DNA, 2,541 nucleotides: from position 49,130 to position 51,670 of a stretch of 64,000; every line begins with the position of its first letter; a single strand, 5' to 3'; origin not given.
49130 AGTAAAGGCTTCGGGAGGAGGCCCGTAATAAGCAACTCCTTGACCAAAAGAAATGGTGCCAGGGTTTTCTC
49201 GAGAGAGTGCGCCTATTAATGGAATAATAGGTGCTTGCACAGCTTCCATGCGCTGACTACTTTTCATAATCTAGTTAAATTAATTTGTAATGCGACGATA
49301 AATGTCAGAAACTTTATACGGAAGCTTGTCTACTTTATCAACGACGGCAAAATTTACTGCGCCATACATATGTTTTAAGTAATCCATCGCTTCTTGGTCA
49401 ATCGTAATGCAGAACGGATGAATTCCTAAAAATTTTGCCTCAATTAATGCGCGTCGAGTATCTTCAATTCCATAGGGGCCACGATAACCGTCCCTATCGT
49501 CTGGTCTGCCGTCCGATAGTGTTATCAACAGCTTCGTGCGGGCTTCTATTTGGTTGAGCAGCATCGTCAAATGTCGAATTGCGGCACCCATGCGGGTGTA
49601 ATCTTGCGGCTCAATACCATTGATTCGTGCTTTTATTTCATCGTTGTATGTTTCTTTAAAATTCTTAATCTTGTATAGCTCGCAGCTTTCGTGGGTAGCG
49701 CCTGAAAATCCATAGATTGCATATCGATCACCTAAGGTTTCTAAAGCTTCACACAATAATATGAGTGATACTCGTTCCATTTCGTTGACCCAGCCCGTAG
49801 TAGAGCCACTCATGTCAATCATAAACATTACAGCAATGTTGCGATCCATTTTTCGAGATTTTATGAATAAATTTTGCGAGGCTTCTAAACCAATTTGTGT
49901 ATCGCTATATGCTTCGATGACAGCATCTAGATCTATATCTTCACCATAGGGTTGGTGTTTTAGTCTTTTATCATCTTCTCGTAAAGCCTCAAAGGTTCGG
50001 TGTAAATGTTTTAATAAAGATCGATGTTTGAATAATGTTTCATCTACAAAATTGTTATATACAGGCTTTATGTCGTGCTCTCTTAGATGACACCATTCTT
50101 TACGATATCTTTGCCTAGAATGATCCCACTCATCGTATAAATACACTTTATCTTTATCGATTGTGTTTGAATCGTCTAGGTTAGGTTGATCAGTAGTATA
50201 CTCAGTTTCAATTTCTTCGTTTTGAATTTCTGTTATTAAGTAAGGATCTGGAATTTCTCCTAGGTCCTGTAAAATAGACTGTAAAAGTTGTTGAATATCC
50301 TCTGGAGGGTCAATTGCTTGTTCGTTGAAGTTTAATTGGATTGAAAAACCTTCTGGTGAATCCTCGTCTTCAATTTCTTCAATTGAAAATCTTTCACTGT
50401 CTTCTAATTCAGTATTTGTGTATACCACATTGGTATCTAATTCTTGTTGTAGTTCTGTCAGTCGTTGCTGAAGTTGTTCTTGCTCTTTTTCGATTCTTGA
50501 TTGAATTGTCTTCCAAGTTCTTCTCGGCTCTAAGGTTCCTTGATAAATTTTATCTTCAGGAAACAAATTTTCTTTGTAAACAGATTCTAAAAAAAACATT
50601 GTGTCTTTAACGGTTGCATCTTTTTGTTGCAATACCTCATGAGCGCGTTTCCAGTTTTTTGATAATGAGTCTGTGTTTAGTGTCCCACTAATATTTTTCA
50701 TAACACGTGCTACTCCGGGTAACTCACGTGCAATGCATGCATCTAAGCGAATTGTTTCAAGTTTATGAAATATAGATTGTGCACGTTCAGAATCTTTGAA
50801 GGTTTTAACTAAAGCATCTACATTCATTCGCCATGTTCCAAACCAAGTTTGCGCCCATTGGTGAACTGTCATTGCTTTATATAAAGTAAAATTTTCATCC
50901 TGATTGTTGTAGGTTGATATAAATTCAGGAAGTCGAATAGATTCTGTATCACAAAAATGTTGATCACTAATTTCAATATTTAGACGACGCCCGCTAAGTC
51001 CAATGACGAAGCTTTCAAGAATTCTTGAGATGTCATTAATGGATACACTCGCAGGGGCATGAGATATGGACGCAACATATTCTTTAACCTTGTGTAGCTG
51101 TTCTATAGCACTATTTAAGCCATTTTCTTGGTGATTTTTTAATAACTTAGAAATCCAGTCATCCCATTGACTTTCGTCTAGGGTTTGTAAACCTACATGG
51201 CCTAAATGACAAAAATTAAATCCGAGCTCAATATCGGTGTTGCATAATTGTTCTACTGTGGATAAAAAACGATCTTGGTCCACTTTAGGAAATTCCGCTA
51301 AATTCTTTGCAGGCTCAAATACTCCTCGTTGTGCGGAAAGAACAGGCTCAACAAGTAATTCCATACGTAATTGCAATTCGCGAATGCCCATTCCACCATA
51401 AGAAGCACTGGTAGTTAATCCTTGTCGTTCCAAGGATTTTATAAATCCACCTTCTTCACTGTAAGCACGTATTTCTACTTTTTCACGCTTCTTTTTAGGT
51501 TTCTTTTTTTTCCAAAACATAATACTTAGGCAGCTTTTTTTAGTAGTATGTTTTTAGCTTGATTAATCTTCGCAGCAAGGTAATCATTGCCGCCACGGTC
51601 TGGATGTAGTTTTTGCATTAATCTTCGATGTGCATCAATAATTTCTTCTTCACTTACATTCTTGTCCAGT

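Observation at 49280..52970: Translationally coupled three-gene operon: small vWA protein, membrane J-domain (DjlA-like) protein, and NorD/CbbO-like 746-aa vWA protein, with no MoxR ATPase partner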

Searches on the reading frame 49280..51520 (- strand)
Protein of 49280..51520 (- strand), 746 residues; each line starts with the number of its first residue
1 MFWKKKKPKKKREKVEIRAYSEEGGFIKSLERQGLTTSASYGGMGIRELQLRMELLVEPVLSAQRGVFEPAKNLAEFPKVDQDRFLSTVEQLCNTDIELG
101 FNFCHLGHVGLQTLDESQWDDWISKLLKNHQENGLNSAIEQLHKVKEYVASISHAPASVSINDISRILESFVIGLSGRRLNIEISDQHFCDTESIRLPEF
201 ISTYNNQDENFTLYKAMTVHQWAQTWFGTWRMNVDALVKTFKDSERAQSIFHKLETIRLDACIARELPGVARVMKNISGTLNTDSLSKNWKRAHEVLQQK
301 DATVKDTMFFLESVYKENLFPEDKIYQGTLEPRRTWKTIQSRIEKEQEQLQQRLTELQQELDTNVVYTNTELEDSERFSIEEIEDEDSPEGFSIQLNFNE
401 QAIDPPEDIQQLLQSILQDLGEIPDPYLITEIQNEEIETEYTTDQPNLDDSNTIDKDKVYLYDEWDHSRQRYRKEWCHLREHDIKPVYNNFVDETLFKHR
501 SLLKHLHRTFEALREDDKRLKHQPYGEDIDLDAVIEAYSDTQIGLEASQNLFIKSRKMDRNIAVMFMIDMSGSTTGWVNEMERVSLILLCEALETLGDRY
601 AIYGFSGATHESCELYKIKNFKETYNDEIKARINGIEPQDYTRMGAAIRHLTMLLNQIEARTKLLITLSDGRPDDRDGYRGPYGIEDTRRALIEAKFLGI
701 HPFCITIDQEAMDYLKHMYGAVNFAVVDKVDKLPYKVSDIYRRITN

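Call 4: search_protein_families(library=pfam, proteins=[window:49280-51520:-], max_evalue=0.1)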
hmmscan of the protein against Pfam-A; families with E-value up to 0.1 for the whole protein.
window:49280-51520:- (746 aa): 4 families
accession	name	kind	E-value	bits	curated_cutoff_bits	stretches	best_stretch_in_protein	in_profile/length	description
PF13519.12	VWA_2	-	3.7e-07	31.2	27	1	564-671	1-106/107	von Willebrand factor type A domain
PF06213.17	CobT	-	0.0037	17.3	26.1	1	243-306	82-139/276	Cobalamin biosynthesis protein CobT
PF20648.2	DUF6809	-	0.0072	17.6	27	1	310-376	4-66/85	Family of unknown function (DUF6809)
PF11775.14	CobT_C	-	0.067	13.3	21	0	558-616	9-70/220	Cobalamin biosynthesis protein CobT VWA domain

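Call 5: search_protein_families(library=ncbifam, proteins=[window:49280-51520:-], max_evalue=0.1)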
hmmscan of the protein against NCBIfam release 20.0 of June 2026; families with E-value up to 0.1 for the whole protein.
window:49280-51520:- (746 aa): 0 families

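Call 7: find_homologous_proteins(query=window:49280-51520:-)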
Query window:49280-51520:- (746 aa): 504 proteins with E <= 0.001 among 8000 candidates; the best 120 are listed.
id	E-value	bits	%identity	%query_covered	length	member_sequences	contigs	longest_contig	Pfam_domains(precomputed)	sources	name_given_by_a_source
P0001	0.0e+0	1707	100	100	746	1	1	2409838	PF13519.13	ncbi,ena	-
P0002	0.0e+0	1169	67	100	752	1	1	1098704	PF00092.35,PF13519.13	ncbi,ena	-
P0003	0.0e+0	1167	68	100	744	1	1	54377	PF13519.13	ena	-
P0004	0.0e+0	1166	68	98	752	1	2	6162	PF00092.35,PF13519.13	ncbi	-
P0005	0.0e+0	1166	68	98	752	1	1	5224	PF00092.35,PF13519.13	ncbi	-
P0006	0.0e+0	1166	68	98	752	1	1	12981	PF00092.35,PF13519.13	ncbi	-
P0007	0.0e+0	1166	68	98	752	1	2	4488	PF00092.35,PF13519.13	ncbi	-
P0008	0.0e+0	1165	68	100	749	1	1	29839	PF00092.35,PF13519.13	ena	-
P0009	0.0e+0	1163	68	98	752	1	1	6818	PF00092.35,PF13519.13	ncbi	-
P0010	0.0e+0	1155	67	100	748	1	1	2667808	PF13519.13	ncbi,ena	-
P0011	0.0e+0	1148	68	98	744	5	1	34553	PF00092.35,PF13519.13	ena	-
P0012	0.0e+0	1143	66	100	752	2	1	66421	PF13519.13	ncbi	-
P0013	0.0e+0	1141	67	100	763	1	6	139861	PF00092.35,PF13519.13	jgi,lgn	jgi:nitric oxide reductase NorD protein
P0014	0.0e+0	1140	67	100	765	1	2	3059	PF13519.13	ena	-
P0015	0.0e+0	1140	67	100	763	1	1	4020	PF00092.35,PF13519.13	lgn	-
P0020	0.0e+0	1131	65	100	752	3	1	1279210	PF13519.13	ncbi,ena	-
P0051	0.0e+0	1091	63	100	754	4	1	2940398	PF13519.13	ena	-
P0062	0.0e+0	1074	64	96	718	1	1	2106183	PF00092.35,PF13519.13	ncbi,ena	-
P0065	0.0e+0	1063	62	100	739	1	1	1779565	-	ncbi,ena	-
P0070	3.7e-296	1002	60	100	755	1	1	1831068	PF00092.35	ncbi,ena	-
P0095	2.0e-278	944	56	100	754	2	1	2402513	PF00092.35,PF13519.13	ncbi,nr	ncbi:MAG: VWA domain-containing protein [Gammaproteobacteria bacterium]|nr:VWA domain-containing pro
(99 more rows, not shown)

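Call 8: find_encoding_contigs(protein=P0001, flank=10000, max_places=2)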
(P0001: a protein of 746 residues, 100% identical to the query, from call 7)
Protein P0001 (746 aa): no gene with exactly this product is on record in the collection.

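Call 9: find_encoding_contigs(protein=P0095, flank=10000, max_places=2)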
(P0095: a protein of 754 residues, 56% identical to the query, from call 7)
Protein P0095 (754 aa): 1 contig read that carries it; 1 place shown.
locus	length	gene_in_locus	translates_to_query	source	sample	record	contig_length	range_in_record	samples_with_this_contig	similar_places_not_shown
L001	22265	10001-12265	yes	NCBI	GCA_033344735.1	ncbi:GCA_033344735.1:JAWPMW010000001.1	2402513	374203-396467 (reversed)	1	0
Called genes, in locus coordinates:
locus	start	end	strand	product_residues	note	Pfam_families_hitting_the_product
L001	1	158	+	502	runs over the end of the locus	PF00939:Na_sulph_symp, PF03600:CitMHS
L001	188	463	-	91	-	PF00856:SET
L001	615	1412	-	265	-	PF09948:PpoB2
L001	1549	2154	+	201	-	PF07040:DUF1326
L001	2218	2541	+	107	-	PF28034:VF_A0006 (faint)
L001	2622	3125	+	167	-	PF00188:CAP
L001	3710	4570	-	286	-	PF13714:PEP_mutase, PF00463:ICL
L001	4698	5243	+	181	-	PF00578:AhpC-TSA (weak)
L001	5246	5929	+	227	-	PF14499:DUF4437 (faint), PF12973:Cupin_7, PF07883:Cupin_2 (faint), PF12973:Cupin_7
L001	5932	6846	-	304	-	PF00892:EamA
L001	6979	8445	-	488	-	PF13598:DUF4139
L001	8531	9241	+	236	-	-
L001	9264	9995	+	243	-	PF00226:DnaJ (weak)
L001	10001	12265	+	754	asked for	PF00092:VWA (weak), PF13519:VWA_2 (weak)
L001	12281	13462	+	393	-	PF00155:Aminotran_1_2, PF01041:DegT_DnrJ_EryC1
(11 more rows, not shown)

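Call 10: find_encoding_contigs(protein=P0070, flank=10000, max_places=2)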
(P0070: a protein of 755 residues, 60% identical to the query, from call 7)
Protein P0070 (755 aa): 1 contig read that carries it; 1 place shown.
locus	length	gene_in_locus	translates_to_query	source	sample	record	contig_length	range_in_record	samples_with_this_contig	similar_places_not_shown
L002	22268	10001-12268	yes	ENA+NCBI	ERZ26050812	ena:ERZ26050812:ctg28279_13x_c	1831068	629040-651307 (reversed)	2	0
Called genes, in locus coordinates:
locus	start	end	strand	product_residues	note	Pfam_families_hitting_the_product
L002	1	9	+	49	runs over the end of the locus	-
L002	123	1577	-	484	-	PF02661:Fic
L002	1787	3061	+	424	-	PF03453:MoeA_N, PF00994:MoCF_biosynth, PF03454:MoeA_C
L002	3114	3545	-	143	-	PF02391:MoaE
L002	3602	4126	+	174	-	PF00994:MoCF_biosynth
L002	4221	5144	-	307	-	PF04055:Radical_SAM, PF06463:Mob_synth_C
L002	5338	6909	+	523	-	PF00939:Na_sulph_symp, PF03600:CitMHS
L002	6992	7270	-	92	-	-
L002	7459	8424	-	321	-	PF00892:EamA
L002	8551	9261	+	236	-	-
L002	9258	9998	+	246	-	PF00226:DnaJ (weak)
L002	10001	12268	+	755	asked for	PF00092:VWA (weak)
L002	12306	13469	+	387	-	PF00155:Aminotran_1_2, PF01041:DegT_DnrJ_EryC1, PF01053:Cys_Met_Meta_PP (weak), PF04864:Alliinase_C (faint)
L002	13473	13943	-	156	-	PF13474:SnoaL_3 (faint)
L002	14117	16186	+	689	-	PF17804:TSP_NTD, PF00595:PDZ, PF03572:Peptidase_S41, PF11818:DUF3340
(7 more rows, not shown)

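Call 12: search_solved_structures(query=window:49280-51520:-, max_evalue=1, show_alignments=2)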
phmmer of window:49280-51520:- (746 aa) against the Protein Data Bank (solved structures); distinct sequences matched with E-value up to 1: 2.
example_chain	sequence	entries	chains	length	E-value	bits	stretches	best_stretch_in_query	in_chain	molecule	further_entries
9qhd_G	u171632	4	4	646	4e-43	150.9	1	461-744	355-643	Nitric oxide reductase NorD protein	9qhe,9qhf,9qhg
9qh6_G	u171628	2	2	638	1.1e-37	132.9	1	459-744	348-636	von Willebrand factor, type A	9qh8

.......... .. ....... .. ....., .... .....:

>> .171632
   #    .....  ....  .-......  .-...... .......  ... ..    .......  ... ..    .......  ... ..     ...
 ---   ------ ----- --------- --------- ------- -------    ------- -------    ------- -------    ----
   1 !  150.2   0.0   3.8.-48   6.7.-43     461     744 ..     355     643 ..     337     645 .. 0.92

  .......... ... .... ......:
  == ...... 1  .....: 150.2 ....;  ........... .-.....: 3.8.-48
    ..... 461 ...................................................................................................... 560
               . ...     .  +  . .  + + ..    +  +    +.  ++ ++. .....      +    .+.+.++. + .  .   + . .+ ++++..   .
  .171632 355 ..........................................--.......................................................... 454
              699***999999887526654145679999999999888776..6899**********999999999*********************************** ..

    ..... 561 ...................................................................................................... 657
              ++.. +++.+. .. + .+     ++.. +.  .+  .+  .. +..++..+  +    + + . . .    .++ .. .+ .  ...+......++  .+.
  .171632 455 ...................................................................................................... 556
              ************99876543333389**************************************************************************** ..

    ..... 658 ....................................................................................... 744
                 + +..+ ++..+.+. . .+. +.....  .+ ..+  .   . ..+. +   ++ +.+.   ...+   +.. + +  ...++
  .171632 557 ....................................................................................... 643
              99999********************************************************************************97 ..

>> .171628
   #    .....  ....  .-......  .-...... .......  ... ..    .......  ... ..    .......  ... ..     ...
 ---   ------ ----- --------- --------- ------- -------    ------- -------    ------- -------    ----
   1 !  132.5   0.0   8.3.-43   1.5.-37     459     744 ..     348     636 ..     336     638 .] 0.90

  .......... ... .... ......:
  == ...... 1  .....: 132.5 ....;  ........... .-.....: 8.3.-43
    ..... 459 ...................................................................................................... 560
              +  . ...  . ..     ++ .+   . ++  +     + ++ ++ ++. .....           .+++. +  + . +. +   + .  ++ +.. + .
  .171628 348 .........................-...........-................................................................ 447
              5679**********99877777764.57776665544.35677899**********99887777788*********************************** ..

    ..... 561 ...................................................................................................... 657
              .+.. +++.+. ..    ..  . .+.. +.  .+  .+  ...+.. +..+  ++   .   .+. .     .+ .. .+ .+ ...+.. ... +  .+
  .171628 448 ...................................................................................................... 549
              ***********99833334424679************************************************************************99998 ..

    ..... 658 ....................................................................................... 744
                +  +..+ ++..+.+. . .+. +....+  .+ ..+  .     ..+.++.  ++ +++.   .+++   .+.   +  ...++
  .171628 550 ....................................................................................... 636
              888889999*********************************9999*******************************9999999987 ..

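Call 46: search_protein_representatives(protein=window:49280-51520:-)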
Query: 746 residues. Proteins with E-value up to 0.001 (for the whole library): 4525; up to 1e-10: 3104; up to 1e-30: 1598. The best 150 are listed.
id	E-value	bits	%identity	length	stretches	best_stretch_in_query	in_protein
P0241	5.9e-207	705.7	47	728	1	37-745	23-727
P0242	2.9e-203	693.5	45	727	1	31-745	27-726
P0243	7.5e-189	645.9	45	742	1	35-745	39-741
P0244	7.9e-186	635.9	44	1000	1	44-745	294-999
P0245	4.4e-182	623.5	50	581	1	160-745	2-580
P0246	9.8e-182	622.4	46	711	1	70-745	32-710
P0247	9.1e-181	619.2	44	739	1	48-745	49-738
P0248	1.8e-178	611.6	43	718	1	52-745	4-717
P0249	2.9e-176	604.3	42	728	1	48-745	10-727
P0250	6.9e-173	593.1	48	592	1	155-745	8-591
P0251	4.4e-172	590.5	45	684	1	67-745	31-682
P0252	5.7e-170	583.5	44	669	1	75-745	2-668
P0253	7.0e-170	583.2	45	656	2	449-745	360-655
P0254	1.3e-167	575.7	41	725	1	35-745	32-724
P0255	2.8e-166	571.3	39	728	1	36-745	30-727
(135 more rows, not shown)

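Call 48: find_related_loci(query=A4, collection=metagenome_contigs, flank=8000)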
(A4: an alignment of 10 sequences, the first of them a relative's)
Query A4 (728 aa) in metagenome_contigs; peptide patterns used: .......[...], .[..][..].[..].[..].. (x = any residue, [..] = any of these).
600 stretches matched a pattern (row limit reached: there are more); 569 encode a relative of the query (tblastn E <= 1e-3); the best 80 are kept; 80 distinct loci.
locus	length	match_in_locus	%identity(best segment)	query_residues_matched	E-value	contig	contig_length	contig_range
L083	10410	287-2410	48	23-727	0e+0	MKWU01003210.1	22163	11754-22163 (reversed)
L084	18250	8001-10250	48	5-727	0e+0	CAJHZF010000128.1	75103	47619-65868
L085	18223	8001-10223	45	10-727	0e+0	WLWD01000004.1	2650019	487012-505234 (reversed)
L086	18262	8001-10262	46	1-727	0e+0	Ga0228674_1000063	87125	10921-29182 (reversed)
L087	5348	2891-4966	49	35-727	0e+0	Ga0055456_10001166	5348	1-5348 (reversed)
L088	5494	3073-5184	47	23-727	0e+0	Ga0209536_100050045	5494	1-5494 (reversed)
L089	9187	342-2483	42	17-727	0e+0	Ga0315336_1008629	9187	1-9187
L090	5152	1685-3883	42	5-727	0e+0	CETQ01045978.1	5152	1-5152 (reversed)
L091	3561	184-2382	42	5-727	0e+0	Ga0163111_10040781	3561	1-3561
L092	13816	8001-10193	41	5-727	0e+0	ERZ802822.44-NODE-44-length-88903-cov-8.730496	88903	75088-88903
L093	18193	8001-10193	41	5-727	0e+0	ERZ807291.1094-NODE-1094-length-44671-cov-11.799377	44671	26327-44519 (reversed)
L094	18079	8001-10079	45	34-727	0e+0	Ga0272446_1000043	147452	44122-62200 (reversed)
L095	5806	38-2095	44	55-727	0e+0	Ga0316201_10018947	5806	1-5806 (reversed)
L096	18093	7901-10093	41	5-727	0e+0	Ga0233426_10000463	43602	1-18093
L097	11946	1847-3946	45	35-727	0e+0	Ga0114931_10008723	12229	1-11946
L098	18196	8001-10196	42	5-727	0e+0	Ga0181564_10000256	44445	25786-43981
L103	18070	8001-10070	45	37-727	0e+0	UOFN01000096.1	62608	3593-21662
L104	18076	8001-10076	45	35-727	0e+0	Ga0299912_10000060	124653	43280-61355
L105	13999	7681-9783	43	39-727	0e+0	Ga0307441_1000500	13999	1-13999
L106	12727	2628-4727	45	35-727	0e+0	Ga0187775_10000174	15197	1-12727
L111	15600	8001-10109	44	37-727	0e+0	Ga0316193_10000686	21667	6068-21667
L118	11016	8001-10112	43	37-727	0e+0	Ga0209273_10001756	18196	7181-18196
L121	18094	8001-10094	43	37-727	2e-178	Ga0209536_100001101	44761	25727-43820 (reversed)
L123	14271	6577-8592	45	60-728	7e-178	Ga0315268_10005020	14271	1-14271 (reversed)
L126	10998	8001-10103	44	35-727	3e-177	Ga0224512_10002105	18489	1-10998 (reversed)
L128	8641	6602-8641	44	35-707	4e-177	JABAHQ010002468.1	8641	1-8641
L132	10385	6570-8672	44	35-727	7e-176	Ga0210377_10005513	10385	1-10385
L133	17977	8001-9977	45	67-727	1e-175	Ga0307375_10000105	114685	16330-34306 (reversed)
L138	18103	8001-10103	42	35-727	6e-174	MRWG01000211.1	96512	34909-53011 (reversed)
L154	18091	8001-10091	40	34-727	2e-168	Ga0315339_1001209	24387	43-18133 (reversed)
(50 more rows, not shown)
